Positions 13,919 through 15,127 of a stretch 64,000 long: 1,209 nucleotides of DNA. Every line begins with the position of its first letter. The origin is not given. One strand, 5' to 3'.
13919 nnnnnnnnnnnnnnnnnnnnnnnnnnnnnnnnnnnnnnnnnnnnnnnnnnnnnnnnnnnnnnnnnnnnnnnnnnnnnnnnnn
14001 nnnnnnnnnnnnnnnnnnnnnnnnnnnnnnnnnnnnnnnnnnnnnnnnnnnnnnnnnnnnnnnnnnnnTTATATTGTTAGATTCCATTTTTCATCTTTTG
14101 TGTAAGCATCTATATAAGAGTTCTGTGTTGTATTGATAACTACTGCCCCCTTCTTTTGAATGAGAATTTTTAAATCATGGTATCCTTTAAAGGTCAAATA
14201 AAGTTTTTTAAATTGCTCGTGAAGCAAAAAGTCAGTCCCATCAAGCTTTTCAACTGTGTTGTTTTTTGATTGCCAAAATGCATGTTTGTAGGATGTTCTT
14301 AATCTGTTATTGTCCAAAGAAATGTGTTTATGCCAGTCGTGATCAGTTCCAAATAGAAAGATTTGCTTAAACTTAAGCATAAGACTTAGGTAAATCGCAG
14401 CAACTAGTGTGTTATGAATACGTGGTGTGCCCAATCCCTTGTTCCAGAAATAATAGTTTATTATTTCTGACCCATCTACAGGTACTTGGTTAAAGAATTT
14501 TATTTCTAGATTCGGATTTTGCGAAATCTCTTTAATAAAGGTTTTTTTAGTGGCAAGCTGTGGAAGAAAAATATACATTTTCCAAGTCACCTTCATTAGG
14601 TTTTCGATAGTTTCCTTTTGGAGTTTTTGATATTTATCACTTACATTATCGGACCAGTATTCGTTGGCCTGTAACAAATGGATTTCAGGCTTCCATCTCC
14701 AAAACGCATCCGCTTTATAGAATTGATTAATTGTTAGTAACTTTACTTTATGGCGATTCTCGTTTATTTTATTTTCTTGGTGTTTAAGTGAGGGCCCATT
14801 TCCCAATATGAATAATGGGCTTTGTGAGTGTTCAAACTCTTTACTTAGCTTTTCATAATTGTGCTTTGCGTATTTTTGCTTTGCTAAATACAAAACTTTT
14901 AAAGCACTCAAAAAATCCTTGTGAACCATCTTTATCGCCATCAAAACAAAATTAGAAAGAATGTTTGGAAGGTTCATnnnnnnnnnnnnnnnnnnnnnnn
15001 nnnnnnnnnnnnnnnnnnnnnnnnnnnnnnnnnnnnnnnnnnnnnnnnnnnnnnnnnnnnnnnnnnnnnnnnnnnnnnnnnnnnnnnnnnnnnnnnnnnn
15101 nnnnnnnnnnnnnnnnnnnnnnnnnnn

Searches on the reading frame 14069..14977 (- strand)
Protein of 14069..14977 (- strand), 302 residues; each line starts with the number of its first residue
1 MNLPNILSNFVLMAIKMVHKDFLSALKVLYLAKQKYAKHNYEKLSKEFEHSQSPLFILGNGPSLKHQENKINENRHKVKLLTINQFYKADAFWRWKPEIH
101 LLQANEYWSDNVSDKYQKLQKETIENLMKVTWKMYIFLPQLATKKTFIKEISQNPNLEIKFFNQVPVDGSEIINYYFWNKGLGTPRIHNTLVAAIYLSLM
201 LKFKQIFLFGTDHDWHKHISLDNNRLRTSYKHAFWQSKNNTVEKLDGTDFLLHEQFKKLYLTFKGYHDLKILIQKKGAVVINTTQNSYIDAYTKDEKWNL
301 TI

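Call 5: search_protein_families(library=pfam, proteins=[window:14069-14977:-], max_evalue=0.01)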
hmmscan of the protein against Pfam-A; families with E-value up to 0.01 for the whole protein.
window:14069-14977:- (302 aa): 1 family
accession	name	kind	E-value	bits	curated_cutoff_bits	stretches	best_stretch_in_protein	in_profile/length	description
PF01973.23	MptE-like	-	7e-09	36.1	34.6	1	36-216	10-169/171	6-hydroxymethylpterin diphosphokinase MptE-like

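Call 29: find_encoding_contigs(protein=window:14069-14941:-, flank=10000, max_places=10)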
Protein window:14069-14941:- (290 aa): 2 contigs read that carry it; 1 place shown.
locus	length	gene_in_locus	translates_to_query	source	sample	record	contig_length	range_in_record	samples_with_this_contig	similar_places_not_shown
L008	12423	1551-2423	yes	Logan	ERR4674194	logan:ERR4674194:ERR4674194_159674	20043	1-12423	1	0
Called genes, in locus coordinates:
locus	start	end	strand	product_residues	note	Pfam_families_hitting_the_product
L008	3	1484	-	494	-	?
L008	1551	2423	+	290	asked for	PF01973:MptE-like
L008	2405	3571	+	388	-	PF01041:DegT_DnrJ_EryC1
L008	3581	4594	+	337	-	PF03102:NeuB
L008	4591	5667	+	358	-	PF02350:Epimerase_2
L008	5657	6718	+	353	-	PF00483:NTP_transferase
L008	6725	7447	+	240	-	PF02348:CTP_transf_3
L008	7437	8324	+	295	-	PF01408:GFO_IDH_MocA (weak), PF22725:GFO_IDH_MocA_C3, PF02894:GFO_IDH_MocA_C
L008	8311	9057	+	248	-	PF00106:adh_short, PF01370:Epimerase (weak), PF13561:adh_short_C2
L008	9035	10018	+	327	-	-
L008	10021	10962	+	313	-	PF01408:GFO_IDH_MocA (weak)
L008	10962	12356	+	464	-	PF03062:MBOAT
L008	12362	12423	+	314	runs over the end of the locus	-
